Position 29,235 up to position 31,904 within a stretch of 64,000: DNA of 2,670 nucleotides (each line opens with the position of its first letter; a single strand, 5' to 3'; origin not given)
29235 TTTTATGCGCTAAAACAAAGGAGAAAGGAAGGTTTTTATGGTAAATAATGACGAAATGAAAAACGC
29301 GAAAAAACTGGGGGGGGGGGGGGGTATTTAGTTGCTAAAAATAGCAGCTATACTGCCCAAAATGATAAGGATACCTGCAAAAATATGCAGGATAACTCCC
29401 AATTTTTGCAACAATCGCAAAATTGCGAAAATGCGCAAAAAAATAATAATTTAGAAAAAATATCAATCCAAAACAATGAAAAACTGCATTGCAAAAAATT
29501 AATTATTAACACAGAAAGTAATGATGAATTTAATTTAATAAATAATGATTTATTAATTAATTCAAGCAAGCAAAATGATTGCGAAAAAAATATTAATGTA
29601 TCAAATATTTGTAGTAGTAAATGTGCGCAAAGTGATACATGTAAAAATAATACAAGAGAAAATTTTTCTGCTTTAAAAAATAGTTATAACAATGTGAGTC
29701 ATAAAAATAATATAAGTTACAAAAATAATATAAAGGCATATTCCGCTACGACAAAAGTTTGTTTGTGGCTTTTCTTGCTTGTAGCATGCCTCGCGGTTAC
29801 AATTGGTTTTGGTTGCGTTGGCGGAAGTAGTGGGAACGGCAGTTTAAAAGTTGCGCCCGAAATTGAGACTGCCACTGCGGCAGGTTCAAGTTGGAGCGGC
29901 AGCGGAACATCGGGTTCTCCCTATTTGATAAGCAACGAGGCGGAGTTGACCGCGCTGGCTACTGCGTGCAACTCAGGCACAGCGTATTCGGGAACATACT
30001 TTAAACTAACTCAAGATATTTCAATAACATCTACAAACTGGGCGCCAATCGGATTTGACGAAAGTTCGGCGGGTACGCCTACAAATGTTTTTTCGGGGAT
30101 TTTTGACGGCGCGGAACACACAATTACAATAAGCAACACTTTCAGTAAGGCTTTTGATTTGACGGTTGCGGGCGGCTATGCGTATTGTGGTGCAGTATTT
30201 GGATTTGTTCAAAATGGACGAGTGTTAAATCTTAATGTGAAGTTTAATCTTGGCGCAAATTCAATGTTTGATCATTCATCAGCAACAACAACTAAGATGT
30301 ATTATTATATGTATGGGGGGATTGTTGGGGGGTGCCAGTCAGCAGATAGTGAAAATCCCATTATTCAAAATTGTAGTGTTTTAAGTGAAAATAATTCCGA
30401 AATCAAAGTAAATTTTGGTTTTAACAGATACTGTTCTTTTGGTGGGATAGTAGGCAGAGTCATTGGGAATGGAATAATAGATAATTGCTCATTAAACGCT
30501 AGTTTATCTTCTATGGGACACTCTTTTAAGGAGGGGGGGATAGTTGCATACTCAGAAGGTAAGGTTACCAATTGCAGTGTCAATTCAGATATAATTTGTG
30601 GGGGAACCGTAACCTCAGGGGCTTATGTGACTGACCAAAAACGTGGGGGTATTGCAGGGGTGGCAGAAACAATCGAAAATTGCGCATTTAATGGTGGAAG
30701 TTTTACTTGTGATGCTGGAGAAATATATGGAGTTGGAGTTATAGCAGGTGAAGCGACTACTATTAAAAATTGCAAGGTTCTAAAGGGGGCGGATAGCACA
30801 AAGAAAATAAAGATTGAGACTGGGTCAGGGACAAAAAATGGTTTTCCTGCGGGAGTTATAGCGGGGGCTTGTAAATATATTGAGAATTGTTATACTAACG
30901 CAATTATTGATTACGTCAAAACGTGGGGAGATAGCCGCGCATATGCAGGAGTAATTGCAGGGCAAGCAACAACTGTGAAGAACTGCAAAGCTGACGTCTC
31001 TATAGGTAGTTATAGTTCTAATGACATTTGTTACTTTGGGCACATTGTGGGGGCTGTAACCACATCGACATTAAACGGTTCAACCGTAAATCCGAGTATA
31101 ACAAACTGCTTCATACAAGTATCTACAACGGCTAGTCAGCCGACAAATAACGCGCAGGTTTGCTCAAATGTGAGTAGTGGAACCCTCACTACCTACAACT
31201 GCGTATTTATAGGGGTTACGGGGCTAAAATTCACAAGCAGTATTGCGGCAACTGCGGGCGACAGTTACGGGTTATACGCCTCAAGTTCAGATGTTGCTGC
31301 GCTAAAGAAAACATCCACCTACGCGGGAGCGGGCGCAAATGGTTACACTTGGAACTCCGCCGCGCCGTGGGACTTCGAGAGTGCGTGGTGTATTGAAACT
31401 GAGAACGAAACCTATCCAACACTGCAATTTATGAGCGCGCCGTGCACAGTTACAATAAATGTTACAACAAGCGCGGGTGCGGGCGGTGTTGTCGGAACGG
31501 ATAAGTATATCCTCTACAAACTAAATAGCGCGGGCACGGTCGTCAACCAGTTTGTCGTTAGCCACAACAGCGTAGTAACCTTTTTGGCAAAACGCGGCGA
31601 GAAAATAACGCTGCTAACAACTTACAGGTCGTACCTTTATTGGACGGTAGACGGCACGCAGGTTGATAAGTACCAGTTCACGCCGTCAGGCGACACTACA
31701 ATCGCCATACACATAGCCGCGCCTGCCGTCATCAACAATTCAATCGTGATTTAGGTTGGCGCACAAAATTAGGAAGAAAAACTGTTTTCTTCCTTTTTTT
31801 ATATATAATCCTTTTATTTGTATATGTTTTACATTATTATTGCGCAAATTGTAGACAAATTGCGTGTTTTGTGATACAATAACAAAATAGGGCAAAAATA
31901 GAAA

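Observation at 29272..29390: Poly-G contingency tract (G15) in the leader of GLUG paralog B: one nt out of frame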

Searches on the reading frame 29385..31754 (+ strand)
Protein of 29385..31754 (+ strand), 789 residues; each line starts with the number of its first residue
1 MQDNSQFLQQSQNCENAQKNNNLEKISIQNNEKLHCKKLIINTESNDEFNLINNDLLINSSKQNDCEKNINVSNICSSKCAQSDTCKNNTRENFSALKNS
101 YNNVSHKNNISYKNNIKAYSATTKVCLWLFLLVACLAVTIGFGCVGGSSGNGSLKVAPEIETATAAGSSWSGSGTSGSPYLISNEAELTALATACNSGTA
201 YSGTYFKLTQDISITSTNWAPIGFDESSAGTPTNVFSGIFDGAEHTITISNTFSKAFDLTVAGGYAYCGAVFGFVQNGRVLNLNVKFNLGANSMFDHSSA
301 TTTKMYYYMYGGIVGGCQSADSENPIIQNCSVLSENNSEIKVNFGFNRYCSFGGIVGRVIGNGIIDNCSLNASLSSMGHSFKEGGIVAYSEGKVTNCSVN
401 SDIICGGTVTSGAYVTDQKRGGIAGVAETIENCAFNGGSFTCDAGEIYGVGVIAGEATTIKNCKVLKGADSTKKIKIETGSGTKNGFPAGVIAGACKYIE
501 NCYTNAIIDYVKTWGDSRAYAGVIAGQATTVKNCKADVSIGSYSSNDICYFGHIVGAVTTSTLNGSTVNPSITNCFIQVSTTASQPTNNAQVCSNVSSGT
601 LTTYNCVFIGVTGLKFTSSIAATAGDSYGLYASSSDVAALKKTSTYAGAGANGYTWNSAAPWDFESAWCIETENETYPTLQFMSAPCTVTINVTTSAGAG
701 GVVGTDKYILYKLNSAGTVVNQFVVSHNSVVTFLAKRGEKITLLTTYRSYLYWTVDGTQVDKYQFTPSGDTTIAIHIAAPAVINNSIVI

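Call 12: find_homologous_proteins(query=window:29385-31754:+)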
Query window:29385-31754:+ (789 aa): 810 proteins with E <= 0.001 among 8000 candidates; the best 120 are listed.
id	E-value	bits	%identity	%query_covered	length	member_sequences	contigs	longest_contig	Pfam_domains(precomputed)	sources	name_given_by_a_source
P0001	0.0e+0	1755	100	100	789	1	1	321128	-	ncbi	-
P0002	0.0e+0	1168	73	100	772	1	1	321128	-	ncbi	-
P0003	7.0e-268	909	61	94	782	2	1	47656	-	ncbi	-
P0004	1.6e-126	442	38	99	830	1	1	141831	PF07581.18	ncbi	-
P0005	9.5e-117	410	36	99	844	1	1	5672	PF07581.18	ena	-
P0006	4.5e-112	394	38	99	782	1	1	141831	-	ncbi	-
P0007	2.6e-90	322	35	100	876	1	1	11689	PF07581.18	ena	-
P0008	5.8e-87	311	36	86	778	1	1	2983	-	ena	-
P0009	2.7e-86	309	36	100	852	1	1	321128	-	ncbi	-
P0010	5.4e-86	308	34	93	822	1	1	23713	-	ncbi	-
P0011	1.6e-84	303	36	100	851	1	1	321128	-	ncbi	-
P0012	9.5e-64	234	32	100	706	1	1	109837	-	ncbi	-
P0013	1.2e-59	221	35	46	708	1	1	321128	-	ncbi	-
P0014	5.8e-26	109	32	38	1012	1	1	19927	PF09479.17,PF07581.18,PF07833.17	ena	-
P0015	2.0e-25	108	32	40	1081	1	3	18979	PF09479.17,PF07581.18,PF07833.17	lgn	-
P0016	2.9e-25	107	32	38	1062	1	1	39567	PF09479.17,PF07581.18,PF07833.17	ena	-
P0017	3.6e-25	107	34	40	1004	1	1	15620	PF09479.17,PF07581.18,PF07833.17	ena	-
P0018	4.0e-25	107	34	40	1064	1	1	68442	PF09479.17,PF07581.18,PF07833.17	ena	-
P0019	8.2e-25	106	34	40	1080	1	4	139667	PF09479.17,PF07581.18,PF07833.17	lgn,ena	-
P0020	2.9e-24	104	30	39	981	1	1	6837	PF09479.17,PF07581.18,PF07833.17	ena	-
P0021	3.0e-24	104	30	39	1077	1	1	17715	PF09479.17,PF07581.18,PF07833.17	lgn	-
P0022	3.0e-24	104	30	39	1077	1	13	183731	PF09479.17,PF07581.18,PF07833.17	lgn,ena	-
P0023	3.2e-24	104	30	39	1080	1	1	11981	PF09479.17,PF07581.18,PF07833.17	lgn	-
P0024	3.3e-24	104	33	40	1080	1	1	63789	PF09479.17,PF07581.18,PF07833.17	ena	-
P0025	3.5e-24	103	30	39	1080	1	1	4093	PF09479.17,PF07581.18,PF07833.17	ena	-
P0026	3.7e-24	103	34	40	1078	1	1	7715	PF09479.17,PF07581.18,PF07833.17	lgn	-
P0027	3.8e-24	103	32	38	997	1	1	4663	PF09479.17,PF07581.18,PF07833.17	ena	-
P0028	4.0e-24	103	30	39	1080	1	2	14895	PF09479.17,PF07581.18,PF07833.17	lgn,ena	-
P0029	8.5e-24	102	32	38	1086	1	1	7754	PF09479.17,PF07581.18,PF07833.17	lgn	-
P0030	1.6e-23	101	34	38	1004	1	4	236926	PF09479.17,PF07581.18,PF07833.17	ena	-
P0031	1.6e-23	101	34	38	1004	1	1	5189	PF09479.17,PF07581.18,PF07833.17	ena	-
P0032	1.8e-23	101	34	38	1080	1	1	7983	PF09479.17,PF07581.18,PF07833.17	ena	-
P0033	2.1e-23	101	34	38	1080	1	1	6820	PF09479.17,PF07581.18,PF07833.17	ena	-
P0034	2.2e-23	101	34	38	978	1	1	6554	PF09479.17,PF07581.18,PF07833.17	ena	-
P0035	2.4e-23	101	32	40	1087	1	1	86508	PF09479.17,PF07581.18,PF07833.17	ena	-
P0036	2.4e-23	101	34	38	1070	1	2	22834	PF09479.17,PF07581.18,PF07833.17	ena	-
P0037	2.5e-23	101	34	38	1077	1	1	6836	PF09479.17,PF07581.18,PF07833.17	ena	-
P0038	2.6e-23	101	34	38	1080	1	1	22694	PF09479.17,PF07581.18,PF07833.17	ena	-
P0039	3.0e-23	100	32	40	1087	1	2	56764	PF09479.17,PF07581.18,PF07833.17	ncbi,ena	-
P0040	3.1e-23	100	34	38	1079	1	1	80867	PF09479.17,PF07581.18,PF07833.17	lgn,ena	-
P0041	4.8e-23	100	32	38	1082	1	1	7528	PF09479.17,PF07581.18,PF07833.17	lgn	-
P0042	8.6e-23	99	34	40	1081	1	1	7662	PF09479.17,PF07581.18,PF07833.17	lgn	-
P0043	9.8e-23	99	33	40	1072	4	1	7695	PF09479.17,PF07581.18,PF07833.17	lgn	-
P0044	1.2e-22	98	31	36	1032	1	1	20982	PF09479.17,PF07581.18,PF07833.17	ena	-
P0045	1.3e-22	98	32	39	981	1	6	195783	PF09479.17,PF07581.18,PF07833.17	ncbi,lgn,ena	-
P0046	1.5e-22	98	32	40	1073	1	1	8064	PF09479.17,PF07581.18,PF07833.17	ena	-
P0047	1.6e-22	98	33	38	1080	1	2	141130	PF09479.17,PF07581.18,PF07833.17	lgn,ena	-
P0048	1.6e-22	98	33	38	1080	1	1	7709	PF09479.17,PF07581.18,PF07833.17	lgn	-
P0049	1.8e-22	98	32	38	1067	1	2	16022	PF09479.17,PF07581.18,PF07833.17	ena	-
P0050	1.9e-22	98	33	39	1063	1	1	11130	PF09479.17,PF07581.18,PF07833.17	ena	-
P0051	2.0e-22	98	33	40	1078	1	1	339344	PF09479.17,PF07581.18,PF07833.17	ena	-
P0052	2.1e-22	98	33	38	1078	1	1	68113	PF09479.17,PF07581.18,PF07833.17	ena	-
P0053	2.2e-22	98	33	40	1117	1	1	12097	PF09479.17,PF07581.18,PF07833.17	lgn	-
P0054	3.4e-22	97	31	38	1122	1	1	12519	PF09479.17,PF07581.18,PF07833.17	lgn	-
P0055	3.9e-22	97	33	38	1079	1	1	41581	PF09479.17,PF07581.18,PF07833.17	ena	-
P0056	3.9e-22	97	32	38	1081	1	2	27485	PF09479.17,PF07581.18,PF07833.17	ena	-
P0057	4.4e-22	97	33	34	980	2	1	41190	PF09479.17,PF07581.18,PF07833.17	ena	-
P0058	4.4e-22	97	34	40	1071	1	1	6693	PF09479.17,PF07581.18,PF07833.17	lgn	-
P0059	4.5e-22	97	34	40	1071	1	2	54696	PF09479.17,PF07581.18,PF07833.17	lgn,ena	-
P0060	4.9e-22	96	33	38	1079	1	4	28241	PF09479.17,PF07581.18,PF07833.17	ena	-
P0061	5.1e-22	96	33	38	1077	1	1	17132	PF09479.17,PF07581.18,PF07833.17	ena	-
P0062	5.7e-22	96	33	36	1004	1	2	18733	PF09479.17,PF07581.18,PF07833.17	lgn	-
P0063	6.8e-22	96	42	15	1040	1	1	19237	PF09479.17,PF07581.18,PF07833.17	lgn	-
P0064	8.2e-22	96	32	40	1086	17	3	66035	PF09479.17,PF07581.18,PF07833.17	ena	-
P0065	9.1e-22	96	30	34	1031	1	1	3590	PF09479.17,PF07581.18,PF07833.17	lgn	-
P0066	9.1e-22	95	33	34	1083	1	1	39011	PF09479.17,PF07581.18,PF07833.17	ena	-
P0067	1.0e-21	95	30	34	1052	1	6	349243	PF09479.17,PF07581.18,PF07833.17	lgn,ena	-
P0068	1.1e-21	95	33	34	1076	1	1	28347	PF09479.17,PF07581.18,PF07833.17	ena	-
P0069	1.2e-21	95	32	40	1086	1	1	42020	PF09479.17,PF07581.18,PF07833.17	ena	-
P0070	1.3e-21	95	31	38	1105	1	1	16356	PF09479.17,PF07581.18,PF07833.17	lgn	-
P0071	1.3e-21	95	32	40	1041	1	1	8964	PF09479.17,PF07581.18,PF07833.17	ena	-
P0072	1.3e-21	95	33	34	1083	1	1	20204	PF09479.17,PF07581.18,PF07833.17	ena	-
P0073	1.3e-21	95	32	40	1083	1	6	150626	PF09479.17,PF07581.18,PF07833.17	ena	-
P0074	1.4e-21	95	33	40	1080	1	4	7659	PF09479.17,PF07581.18,PF07833.17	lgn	-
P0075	1.6e-21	95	33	34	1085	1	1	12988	PF09479.17,PF07581.18,PF07833.17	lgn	-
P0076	1.8e-21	95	33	34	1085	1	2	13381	PF09479.17,PF07581.18,PF07833.17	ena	-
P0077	2.0e-21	94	40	17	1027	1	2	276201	PF09479.17,PF07581.18,PF07833.17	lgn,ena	-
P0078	2.0e-21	94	40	17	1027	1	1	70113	PF09479.17,PF07581.18,PF07833.17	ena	-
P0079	2.0e-21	94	32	40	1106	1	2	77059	PF09479.17,PF07581.18,PF07833.17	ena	-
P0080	2.1e-21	94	33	38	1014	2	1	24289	PF09479.17,PF07581.18,PF07833.17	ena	-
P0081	2.1e-21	94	33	38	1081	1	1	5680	PF09479.17,PF07581.18,PF07833.17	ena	-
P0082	2.1e-21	94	34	35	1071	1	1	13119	PF09479.17,PF07581.18,PF07833.17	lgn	-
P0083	2.3e-21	94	31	38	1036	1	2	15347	PF09479.17,PF07581.18,PF07833.17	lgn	-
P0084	2.4e-21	94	31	38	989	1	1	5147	PF09479.17,PF07581.18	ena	-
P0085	2.5e-21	94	32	39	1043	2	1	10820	PF09479.17,PF07581.18,PF07833.17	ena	-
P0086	2.6e-21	94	32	40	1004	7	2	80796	PF09479.17,PF07581.18,PF07833.17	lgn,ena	-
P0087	2.8e-21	94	32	38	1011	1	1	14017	PF09479.17,PF07581.18,PF07833.17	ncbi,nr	ncbi:MAG: hypothetical protein EGR31_04340 [Clostridium sp.]|nr:hypothetical protein [Clostridium sp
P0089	3.0e-21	94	33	36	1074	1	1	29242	PF09479.17,PF07581.18,PF07833.17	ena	-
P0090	3.2e-21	94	32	34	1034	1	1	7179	PF09479.17,PF07581.18,PF07833.17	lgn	-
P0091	3.3e-21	94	33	34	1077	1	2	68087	PF09479.17,PF07581.18,PF07833.17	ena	-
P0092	3.3e-21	94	40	17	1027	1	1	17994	PF09479.17,PF07581.18,PF07833.17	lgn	-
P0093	3.7e-21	94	33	40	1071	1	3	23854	PF09479.17,PF07581.18,PF07833.17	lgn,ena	-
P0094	4.0e-21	93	31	41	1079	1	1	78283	PF09479.17,PF07581.18,PF07833.17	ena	-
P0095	4.1e-21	93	33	38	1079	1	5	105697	PF09479.17,PF07581.18,PF07833.17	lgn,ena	-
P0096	4.1e-21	93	33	38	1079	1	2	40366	PF09479.17,PF07581.18,PF07833.17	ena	-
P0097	4.4e-21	93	34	40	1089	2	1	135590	PF09479.17,PF07581.18,PF07833.17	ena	-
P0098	4.5e-21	93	33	34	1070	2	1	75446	PF09479.17,PF07581.18,PF07833.17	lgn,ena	-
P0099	4.5e-21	93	33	38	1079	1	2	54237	PF09479.17,PF07581.18,PF07833.17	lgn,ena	-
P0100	5.0e-21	93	34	40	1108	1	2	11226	PF09479.17,PF07581.18,PF07833.17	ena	-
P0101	5.0e-21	93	32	40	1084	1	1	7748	PF09479.17,PF07581.18,PF07833.17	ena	-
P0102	5.4e-21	93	33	34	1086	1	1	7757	PF09479.17,PF07581.18,PF07833.17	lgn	-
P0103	6.6e-21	93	31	34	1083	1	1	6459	PF09479.17,PF07581.18,PF07833.17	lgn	-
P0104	7.3e-21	93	33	34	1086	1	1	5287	PF09479.17,PF07581.18,PF07833.17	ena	-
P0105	7.7e-21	92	34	34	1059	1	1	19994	PF09479.17,PF07581.18,PF07833.17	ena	-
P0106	9.4e-21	92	32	38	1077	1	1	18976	PF09479.17,PF07581.18,PF07833.17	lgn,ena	-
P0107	9.6e-21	92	32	40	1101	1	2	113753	PF09479.17,PF07581.18,PF07833.17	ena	-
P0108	9.6e-21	92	32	40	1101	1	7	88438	PF09479.17,PF07581.18,PF07833.17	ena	-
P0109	1.1e-20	92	33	40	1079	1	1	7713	PF09479.17,PF07581.18,PF07833.17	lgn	-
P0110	1.3e-20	92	33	38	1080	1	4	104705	PF09479.17,PF07581.18,PF07833.17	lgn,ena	-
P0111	1.4e-20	92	33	38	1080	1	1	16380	PF09479.17,PF07581.18,PF07833.17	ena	-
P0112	1.5e-20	91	33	34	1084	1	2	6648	PF09479.17,PF07581.18,PF07833.17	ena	-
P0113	1.7e-20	91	32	39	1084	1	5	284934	PF09479.17,PF07581.18,PF07833.17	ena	-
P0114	1.9e-20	91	33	38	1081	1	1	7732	PF09479.17,PF07581.18,PF07833.17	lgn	-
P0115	1.9e-20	91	33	34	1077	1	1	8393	PF09479.17,PF07581.18,PF07833.17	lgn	-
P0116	2.4e-20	91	32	38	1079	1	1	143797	PF09479.17,PF07581.18,PF07833.17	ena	-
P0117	2.6e-20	91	31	39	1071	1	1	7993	PF09479.17,PF07581.18,PF07833.17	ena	-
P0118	2.7e-20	91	30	47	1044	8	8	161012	PF09479.17,PF07581.18,PF07833.17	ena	-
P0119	2.9e-20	91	34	38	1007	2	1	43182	PF09479.17,PF07581.18,PF07833.17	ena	-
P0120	2.9e-20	91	31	39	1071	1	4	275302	PF09479.17,PF07581.18,PF07833.17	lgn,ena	-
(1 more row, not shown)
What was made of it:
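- On GLUG-motif protein family (Pfam PF07581): Homologues P0004, P0005 and P0007 carry PF07581 (call 12).
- Gene callers chose 29385 (P0001, call 12).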

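Call 13: find_encoding_contigs(protein=window:29385-31754:+, flank=3000, max_places=10)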
Protein window:29385-31754:+ (789 aa): no gene with exactly this product is on record in the collection.

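Call 14: find_encoding_contigs(protein=P0002, flank=3000, max_places=6)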
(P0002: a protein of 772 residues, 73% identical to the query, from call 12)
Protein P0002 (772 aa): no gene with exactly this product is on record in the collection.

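Call 15: find_encoding_contigs(protein=P0003, flank=3000, max_places=6)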
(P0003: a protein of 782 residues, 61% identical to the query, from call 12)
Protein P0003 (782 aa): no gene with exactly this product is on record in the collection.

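Call 17: list_cluster_members(proteins=[P0001, P0002, P0003, P0004, P0006, P0010, P0012, P0005, P0007])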
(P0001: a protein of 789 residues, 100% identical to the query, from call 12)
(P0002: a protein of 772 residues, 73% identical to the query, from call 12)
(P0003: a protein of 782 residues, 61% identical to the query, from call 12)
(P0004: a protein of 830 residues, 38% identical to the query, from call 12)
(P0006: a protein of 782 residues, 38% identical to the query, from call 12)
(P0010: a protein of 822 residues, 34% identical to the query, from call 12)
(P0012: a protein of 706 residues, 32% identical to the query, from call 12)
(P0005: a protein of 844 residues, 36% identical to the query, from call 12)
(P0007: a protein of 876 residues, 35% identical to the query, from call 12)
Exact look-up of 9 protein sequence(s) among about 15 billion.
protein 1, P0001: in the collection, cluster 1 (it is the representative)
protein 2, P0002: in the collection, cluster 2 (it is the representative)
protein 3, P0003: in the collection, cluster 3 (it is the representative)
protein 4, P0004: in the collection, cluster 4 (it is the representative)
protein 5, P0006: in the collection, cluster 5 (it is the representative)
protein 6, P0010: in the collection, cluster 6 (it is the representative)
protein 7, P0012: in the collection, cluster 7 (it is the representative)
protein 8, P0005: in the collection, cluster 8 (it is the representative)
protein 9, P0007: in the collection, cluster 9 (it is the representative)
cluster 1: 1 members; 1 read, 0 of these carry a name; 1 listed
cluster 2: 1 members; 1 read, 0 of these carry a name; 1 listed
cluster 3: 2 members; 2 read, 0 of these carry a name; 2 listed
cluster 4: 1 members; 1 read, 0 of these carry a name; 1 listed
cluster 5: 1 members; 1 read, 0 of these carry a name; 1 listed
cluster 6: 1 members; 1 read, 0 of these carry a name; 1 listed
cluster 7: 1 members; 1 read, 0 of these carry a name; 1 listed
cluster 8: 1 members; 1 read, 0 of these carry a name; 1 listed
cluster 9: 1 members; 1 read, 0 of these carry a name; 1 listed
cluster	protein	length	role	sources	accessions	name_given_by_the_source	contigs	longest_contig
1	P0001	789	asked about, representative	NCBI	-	-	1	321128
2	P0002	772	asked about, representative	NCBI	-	-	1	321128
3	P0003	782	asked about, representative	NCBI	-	-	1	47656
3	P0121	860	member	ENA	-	-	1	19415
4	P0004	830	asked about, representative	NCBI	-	-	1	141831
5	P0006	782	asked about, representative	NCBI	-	-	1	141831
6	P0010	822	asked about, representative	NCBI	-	-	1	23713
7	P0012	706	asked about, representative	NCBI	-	-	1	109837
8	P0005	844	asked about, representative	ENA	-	-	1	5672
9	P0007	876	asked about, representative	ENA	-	-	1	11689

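Call 21: find_encoding_contigs(protein=P0007, flank=3000, max_places=6)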
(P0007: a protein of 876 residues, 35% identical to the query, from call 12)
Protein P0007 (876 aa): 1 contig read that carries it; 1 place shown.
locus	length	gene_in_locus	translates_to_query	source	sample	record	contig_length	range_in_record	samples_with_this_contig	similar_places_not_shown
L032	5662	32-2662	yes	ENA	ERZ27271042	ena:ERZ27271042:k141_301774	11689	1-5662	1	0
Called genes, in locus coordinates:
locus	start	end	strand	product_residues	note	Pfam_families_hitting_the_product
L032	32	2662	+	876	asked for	PF07581:Glug (faint)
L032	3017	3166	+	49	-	PF14168:YjzC (weak)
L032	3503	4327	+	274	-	PF02645:DegV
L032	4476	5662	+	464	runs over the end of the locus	PF28494:GlyRS_ins_1 (faint), PF00587:tRNA-synt_2b, PF03129:HGTP_anticodon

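Call 22: find_encoding_contigs(protein=P0005, flank=3000, max_places=6)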
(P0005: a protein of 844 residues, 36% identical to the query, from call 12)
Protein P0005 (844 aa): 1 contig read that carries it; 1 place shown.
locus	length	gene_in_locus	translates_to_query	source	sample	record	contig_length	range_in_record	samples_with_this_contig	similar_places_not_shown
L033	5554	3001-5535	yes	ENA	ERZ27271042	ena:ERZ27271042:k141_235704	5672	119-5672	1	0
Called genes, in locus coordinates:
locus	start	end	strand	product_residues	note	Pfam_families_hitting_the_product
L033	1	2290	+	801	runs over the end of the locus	?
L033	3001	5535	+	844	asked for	PF07581:Glug (faint)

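Call 23: find_encoding_contigs(protein=P0121, flank=3000, max_places=6)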
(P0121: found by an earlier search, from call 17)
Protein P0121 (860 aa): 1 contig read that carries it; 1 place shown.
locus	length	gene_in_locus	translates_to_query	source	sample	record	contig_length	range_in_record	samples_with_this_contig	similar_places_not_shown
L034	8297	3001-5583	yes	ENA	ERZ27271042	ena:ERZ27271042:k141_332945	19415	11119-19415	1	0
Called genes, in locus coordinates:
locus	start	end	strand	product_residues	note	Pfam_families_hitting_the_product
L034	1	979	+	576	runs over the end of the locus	PF07136:DUF1385, PF17827:PrmC_N (weak), PF03602:Cons_hypoth95, PF05175:MTS, PF06325:PrmA, PF09445:Methyltransf_15 (weak), PF13847:Methyltransf_31, PF13649:Methyltransf_25, +3 more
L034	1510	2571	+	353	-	PF03462:PCRF, PF00472:RF-1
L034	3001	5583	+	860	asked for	-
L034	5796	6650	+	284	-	PF18937:DUF5685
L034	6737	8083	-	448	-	PF01594:AI-2E_transport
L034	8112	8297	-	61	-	?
